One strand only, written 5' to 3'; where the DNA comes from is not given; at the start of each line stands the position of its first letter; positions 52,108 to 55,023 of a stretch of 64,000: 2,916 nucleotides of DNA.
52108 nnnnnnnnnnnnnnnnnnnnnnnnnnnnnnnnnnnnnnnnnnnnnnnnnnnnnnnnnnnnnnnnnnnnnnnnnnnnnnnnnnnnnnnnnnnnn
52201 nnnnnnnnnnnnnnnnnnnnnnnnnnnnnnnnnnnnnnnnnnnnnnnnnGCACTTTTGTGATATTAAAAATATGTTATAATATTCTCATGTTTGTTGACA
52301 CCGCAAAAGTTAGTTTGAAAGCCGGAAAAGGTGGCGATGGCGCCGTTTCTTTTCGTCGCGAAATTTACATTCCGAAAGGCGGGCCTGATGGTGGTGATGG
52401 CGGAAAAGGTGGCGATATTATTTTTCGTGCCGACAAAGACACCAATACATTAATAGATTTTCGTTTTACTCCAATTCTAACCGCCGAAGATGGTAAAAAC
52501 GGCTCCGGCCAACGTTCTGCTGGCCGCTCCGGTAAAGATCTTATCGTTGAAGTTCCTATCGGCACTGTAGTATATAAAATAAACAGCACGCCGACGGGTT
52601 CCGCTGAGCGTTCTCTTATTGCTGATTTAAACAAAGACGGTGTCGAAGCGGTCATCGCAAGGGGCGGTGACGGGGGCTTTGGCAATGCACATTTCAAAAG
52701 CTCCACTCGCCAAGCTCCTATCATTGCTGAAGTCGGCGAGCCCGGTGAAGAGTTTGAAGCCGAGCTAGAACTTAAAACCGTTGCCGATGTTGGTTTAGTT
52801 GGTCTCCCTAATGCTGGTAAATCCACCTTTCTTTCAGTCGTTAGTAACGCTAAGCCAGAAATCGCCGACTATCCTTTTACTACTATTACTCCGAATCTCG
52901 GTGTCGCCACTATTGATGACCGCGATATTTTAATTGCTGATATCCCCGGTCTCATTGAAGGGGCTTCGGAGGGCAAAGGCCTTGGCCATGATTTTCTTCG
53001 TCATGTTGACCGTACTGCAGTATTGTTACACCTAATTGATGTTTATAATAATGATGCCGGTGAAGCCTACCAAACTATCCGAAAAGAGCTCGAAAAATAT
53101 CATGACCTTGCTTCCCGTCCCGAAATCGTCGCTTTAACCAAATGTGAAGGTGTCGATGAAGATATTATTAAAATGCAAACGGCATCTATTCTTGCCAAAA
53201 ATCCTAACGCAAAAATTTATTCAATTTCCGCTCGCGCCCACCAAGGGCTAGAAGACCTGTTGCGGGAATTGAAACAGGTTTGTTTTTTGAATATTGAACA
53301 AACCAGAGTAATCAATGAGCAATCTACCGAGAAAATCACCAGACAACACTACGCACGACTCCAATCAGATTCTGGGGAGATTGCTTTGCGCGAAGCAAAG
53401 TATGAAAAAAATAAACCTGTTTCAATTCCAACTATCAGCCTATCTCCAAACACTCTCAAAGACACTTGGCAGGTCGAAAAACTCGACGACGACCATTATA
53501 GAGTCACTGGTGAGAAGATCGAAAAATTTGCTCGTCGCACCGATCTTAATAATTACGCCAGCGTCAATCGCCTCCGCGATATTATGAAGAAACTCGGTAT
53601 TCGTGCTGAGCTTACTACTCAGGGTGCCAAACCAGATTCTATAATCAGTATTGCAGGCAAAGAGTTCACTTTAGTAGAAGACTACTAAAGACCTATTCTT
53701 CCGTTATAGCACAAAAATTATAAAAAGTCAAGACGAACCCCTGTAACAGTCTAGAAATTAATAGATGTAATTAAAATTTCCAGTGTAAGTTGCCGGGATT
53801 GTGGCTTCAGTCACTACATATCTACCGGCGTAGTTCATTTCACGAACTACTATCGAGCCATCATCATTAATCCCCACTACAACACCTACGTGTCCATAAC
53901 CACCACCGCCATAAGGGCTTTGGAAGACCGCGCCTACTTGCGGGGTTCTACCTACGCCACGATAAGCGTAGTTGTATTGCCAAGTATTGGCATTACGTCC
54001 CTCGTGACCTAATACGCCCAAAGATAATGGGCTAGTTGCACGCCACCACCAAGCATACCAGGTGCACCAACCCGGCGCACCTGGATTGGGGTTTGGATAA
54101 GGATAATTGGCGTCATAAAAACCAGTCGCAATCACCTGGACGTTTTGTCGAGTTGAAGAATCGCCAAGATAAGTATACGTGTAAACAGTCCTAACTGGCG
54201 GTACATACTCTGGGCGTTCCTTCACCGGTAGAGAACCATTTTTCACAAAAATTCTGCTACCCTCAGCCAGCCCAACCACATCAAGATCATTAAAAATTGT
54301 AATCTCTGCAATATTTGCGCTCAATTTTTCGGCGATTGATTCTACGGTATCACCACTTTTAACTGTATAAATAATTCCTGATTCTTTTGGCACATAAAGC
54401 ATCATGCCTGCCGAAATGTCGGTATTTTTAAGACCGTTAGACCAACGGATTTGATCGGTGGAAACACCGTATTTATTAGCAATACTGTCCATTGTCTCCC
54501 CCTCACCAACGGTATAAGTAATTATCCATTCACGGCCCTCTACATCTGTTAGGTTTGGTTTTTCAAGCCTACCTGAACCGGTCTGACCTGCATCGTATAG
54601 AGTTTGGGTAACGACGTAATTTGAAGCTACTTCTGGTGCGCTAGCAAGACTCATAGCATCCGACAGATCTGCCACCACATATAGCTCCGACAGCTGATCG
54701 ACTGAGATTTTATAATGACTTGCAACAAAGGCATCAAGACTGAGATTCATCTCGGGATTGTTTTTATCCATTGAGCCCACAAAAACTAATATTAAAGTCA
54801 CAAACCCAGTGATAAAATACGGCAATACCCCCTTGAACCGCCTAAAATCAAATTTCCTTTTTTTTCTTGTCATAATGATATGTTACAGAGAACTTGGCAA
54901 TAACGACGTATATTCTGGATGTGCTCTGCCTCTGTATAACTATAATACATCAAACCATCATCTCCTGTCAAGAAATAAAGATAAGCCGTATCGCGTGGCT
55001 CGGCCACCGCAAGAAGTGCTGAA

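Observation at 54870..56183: RuvX/YqgF nuclease fused through a TM helix to MltG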

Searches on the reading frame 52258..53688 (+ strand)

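Call 66: search_protein_families(library=pfam, proteins=[window:52258-53688:+], max_evalue=0.001)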
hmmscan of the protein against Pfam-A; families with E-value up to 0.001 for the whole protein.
window:52258-53688:+ (476 aa): 4 families
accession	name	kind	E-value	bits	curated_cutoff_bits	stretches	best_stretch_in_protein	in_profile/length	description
PF01018.28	GTP1_OBG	-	1.6e-56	190.7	27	1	13-174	1-155/155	GTP1/OBG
PF01926.29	MMR_HSR1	-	8.6e-25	87.5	21.9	1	177-295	1-113/113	50S ribosome-binding GTPase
PF09269.16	DUF1967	-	2.8e-16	59.8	27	1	405-470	2-68/70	Domain of unknown function (DUF1967)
PF02421.24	FeoB_N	-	2.1e-11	44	27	1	178-337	3-155/156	Ferrous iron transport protein B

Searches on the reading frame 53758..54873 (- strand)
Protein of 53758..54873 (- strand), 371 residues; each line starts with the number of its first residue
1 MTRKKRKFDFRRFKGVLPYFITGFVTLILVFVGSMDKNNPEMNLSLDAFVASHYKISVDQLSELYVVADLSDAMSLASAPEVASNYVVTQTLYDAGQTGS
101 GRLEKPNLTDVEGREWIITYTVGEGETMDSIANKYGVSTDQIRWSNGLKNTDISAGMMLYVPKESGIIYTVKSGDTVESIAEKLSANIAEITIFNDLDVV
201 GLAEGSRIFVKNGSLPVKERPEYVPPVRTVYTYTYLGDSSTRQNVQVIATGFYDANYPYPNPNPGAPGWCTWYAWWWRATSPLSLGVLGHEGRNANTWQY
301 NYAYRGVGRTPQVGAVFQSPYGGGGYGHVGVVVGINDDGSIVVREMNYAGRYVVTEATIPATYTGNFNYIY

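Call 3: search_protein_families(library=pfam, proteins=[window:53758-54873:-], max_evalue=0.01)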
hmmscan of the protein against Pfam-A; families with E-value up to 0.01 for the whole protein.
window:53758-54873:- (371 aa): 5 families
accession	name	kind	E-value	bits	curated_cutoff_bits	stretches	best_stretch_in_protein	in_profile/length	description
PF01476.26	LysM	-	1.9e-20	72.9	20.9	2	120-162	1-43/43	LysM domain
PF05257.22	CHAP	-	9.8e-17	61.7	26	1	268-347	7-81/81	CHAP domain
PF23473.1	LysM3_LYK4_5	-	2.6e-09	37.4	29.3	1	117-154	2-39/48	LYK4/5 LysM3 domain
PF23577.1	LysM_RLK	-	1.9e-05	25.1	27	1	118-162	1-44/44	LysM domain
PF23472.1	LysM2_CERK1_LYK3_4_5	-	0.0012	19.2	27.4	0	118-162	6-54/56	LYK3/4/5 LysM2 domain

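Call 4: search_protein_families(library=ncbifam, proteins=[window:53758-54873:-], max_evalue=0.01)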
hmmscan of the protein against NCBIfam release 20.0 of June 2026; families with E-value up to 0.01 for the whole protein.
window:53758-54873:- (371 aa): 15 families
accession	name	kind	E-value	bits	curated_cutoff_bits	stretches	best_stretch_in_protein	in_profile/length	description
NF008050.0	PRK10783.1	equivalog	1.8e-12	46.3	508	2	119-197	345-433/457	murein transglycosylase D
TIGR02907.1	spore_VI_D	equivalog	6.4e-09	35.8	169.85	1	120-162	302-344/344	stage VI sporulation protein D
NF046104.1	PptglHdxlasePcsB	equivalog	5.3e-08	32.5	450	1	268-371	301-399/400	peptidoglycan hydrolase PcsB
NF050804.1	CellDivDipMCaul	equivalog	5.5e-08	32.1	900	1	119-213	310-406/634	cell division endopeptidase DipM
NF042931.1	SAG1386_EF1546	equivalog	8.3e-08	32.5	80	1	119-151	111-143/158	SAG1386/EF1546 family surface-associated protein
NF041208.1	celldiv_DipM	equivalog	6.2e-07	29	740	1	119-166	185-232/419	cell division endopeptidase DipM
NF006359.0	PRK08581.1-1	equivalog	6.9e-07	28.4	798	1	266-370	509-616/619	amidase domain-containing protein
NF010723.1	PRK14125.1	equivalog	1.5e-06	28.1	60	1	115-163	30-86/87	cell division suppressor protein YneA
NF006360.0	PRK08581.1-2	equivalog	1.7e-06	26.7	605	1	264-370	597-706/709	amidase domain-containing protein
TIGR02899.1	spore_safA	subfamily_domain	5.4e-06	26.3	67.85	1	123-162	2-43/44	SafA/ExsA family spore coat assembly protein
NF004974.0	PRK06347.1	equivalog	7.9e-06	25.1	701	0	80-162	291-375/592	1,4-beta-N-acetylmuramoylhydrolase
NF047755.1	LIC_10271_M23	exception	4.5e-05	23.3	180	1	114-164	21-72/207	LIC_10271 family cell wall hydrolase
NF052398.1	Agg_Promo_Fact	equivalog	0.00011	22.5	170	0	167-198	29-60/202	aggregation-promoting factor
NF040883.1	amid_act_ActS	equivalog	0.001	18.4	375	0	164-198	31-65/242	amidase activator ActS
NF006362.0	PRK08581.1-4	equivalog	0.0088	15.1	620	0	259-369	424-537/541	amidase domain-containing protein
